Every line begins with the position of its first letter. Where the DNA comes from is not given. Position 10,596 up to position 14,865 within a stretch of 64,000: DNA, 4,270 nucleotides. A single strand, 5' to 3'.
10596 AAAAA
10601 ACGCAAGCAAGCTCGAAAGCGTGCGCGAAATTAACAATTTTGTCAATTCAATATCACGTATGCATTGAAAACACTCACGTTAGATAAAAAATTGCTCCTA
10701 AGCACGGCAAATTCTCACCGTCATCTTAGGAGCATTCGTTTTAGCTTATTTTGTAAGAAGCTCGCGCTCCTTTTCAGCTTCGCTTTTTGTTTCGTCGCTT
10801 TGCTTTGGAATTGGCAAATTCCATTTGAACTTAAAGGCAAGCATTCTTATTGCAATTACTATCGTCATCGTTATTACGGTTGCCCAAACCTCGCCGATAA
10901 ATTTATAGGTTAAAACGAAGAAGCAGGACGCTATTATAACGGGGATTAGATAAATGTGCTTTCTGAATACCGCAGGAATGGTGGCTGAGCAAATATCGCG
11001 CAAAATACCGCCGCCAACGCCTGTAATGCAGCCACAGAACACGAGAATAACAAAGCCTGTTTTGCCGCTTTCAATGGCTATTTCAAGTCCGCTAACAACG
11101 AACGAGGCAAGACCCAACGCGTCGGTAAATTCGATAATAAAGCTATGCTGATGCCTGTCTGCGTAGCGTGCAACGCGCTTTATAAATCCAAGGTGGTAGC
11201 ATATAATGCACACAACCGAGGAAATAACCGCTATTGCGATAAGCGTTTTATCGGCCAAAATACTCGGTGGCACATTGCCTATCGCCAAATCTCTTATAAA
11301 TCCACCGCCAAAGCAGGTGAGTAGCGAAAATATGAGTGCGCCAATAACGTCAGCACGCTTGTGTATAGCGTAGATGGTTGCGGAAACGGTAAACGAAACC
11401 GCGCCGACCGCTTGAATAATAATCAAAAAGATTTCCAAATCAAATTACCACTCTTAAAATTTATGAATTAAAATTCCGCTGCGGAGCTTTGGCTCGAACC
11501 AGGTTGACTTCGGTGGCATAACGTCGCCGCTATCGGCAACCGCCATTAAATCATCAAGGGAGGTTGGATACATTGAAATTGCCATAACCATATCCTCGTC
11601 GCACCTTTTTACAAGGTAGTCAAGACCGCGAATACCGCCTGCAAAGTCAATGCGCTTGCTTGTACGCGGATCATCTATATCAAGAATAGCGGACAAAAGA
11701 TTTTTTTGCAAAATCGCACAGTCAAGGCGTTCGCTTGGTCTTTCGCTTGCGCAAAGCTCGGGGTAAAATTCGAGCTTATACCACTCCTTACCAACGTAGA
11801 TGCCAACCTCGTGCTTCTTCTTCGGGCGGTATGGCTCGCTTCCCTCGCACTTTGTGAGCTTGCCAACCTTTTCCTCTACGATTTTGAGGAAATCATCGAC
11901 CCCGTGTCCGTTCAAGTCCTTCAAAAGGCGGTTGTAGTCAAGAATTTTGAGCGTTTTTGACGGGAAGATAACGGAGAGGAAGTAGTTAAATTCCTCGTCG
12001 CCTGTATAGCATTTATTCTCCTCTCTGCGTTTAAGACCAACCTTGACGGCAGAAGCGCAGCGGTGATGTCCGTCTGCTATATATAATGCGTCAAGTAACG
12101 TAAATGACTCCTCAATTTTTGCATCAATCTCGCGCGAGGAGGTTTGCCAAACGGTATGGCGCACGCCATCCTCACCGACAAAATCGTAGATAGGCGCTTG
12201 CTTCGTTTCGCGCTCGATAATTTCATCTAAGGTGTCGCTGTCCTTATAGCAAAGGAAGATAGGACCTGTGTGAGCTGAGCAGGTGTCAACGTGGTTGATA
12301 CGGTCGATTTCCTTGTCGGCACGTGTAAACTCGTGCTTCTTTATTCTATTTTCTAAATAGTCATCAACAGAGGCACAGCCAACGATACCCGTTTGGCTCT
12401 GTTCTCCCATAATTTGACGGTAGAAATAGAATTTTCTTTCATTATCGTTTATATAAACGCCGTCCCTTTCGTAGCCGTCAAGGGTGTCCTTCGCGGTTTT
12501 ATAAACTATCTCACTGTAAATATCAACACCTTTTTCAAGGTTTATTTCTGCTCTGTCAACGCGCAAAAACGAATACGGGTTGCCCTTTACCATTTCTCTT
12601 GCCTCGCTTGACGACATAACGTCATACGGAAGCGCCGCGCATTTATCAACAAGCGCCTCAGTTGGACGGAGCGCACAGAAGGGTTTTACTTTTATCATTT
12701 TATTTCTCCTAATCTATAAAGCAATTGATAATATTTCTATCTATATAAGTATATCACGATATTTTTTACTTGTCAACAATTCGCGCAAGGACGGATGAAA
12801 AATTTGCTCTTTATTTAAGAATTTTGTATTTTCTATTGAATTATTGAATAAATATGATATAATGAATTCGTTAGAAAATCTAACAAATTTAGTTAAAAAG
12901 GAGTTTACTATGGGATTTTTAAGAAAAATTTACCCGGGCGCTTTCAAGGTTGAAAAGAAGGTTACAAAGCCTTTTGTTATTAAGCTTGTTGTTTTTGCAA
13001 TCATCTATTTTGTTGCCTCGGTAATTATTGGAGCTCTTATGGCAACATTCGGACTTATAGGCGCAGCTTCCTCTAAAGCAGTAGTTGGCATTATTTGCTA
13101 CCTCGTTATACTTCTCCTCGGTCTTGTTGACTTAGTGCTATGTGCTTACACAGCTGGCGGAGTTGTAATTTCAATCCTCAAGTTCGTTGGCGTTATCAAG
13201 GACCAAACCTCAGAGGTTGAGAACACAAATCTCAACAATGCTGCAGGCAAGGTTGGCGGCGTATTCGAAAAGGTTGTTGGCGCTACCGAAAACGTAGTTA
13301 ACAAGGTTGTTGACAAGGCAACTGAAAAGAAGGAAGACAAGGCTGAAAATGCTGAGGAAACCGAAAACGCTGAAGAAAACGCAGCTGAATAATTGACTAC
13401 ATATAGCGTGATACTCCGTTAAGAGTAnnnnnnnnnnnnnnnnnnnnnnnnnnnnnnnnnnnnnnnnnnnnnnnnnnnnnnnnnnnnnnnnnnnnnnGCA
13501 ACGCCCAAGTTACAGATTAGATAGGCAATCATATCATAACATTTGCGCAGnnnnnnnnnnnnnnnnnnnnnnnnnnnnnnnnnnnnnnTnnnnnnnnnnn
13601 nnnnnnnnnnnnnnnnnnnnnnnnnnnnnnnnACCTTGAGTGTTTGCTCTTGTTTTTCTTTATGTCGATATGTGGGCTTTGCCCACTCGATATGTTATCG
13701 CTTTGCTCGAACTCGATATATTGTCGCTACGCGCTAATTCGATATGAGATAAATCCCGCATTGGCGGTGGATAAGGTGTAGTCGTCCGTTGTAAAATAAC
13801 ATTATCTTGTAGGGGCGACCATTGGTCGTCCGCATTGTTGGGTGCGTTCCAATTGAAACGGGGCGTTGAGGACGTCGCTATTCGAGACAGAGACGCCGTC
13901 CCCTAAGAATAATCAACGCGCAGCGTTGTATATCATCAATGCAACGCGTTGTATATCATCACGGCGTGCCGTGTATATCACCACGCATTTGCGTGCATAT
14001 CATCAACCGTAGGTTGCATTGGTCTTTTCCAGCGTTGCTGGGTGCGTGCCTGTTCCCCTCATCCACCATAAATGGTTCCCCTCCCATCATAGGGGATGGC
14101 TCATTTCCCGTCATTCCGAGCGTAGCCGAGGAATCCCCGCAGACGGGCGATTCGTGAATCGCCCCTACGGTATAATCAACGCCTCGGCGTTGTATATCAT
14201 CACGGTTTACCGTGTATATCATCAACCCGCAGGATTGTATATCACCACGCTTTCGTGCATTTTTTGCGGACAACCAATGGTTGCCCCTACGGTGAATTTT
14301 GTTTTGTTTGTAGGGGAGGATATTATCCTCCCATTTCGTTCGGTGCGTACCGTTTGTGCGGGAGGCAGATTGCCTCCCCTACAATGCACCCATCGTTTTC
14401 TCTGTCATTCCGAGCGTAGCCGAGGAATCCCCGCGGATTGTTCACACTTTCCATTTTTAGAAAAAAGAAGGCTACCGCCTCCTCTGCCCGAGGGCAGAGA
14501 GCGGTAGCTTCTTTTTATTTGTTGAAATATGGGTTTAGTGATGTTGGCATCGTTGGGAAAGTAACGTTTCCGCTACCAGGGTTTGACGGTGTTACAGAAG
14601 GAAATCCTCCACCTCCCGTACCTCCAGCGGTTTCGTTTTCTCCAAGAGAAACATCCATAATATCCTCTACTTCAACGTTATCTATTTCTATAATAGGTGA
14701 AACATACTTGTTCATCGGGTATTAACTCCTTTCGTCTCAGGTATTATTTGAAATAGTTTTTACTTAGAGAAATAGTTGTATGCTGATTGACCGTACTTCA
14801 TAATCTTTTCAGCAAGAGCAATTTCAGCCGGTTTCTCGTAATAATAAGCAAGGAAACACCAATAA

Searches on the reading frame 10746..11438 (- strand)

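Call 8: search_protein_families(library=pfam, proteins=[window:10746-11438:-], max_evalue=0.001)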
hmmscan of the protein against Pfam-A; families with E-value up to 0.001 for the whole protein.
window:10746-11438:- (230 aa): 2 families
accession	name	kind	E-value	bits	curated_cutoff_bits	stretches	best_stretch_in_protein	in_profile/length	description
PF03458.18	Gly_transporter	-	1.1e-32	112.2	23.5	2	104-178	2-77/78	Glycine transporter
PF05197.18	TRIC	-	0.00029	20.9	25.9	1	36-158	17-135/193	TRIC channel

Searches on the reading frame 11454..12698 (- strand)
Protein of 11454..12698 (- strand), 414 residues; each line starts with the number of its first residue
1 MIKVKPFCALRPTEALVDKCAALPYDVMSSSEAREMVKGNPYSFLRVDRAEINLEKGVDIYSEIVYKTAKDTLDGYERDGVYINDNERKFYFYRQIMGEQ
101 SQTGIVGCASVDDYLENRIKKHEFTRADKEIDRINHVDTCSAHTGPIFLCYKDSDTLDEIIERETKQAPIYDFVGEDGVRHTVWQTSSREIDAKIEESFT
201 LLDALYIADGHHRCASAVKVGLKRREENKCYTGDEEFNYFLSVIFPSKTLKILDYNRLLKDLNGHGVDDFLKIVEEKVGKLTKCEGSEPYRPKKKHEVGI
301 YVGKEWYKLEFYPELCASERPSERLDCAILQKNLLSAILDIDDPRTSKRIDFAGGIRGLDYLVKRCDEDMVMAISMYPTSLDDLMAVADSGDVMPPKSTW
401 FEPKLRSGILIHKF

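Call 8: search_protein_families(library=pfam, proteins=[window:11454-12698:-], max_evalue=0.001)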
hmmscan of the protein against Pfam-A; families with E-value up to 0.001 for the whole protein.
window:11454-12698:- (414 aa): 1 family
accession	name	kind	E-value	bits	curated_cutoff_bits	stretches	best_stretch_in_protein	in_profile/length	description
PF06245.16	DUF1015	-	1e-107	360.3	25.8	1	4-326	1-323/325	Protein of unknown function (DUF1015)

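Call 29: find_encoding_contigs(protein=window:11454-12698:-, flank=10000, max_places=6)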
Protein window:11454-12698:- (414 aa): 1 contig read that carries it; 1 place shown.
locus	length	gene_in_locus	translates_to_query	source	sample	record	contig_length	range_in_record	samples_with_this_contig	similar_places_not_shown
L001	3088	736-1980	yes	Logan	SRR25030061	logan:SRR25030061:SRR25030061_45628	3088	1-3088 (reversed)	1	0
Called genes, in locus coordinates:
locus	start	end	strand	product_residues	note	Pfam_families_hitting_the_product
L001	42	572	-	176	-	-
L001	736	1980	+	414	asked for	PF06245:DUF1015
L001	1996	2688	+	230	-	PF03458:Gly_transporter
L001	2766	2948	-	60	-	-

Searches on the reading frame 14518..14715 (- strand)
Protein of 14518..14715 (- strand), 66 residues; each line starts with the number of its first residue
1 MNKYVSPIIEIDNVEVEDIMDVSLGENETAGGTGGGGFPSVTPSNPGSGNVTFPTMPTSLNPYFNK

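Call 44: search_protein_families(library=pfam, proteins=[window:14518-14715:-], max_evalue=0.0001)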
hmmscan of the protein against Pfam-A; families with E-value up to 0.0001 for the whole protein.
window:14518-14715:- (66 aa): 0 families

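Call 67: find_homologous_proteins(query=window:14518-14715:-, max_evalue=0.01)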
Query seq(66 aa) (66 aa): 14 proteins with E <= 0.01 among 15 candidates.
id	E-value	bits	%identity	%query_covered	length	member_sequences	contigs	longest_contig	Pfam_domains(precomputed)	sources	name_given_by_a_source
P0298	4.8e-36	139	100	100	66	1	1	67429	-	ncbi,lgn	-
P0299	7.4e-25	104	79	100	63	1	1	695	-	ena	-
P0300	6.3e-20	88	68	98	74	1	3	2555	-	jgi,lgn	jgi:hypothetical protein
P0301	7.7e-17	78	66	100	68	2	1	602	-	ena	-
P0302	8.4e-17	78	68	100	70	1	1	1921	-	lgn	-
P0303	1.0e-16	78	82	67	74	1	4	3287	-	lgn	-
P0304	1.2e-11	62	74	70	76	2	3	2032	-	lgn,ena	-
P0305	7.9e-6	44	68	48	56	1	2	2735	-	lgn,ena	-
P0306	6.7e-5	41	53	89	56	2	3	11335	-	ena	-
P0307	1.1e-4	40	80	42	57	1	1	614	-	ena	-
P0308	6.6e-4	38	51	89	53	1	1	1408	-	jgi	jgi:hypothetical protein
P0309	8.2e-4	37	82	42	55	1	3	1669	-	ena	-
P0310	3.3e-3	35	48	98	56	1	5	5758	-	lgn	-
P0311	8.6e-3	34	40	100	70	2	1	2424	-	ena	-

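Call 68: find_encoding_contigs(protein=P0298, flank=2000, max_places=6)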
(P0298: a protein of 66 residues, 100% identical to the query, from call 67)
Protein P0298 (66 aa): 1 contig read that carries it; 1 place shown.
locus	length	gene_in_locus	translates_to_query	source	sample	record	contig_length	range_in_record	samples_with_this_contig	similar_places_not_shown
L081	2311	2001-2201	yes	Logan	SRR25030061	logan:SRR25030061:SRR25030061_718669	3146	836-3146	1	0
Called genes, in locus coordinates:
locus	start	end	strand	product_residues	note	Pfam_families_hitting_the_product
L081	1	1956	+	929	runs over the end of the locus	?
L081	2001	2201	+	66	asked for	-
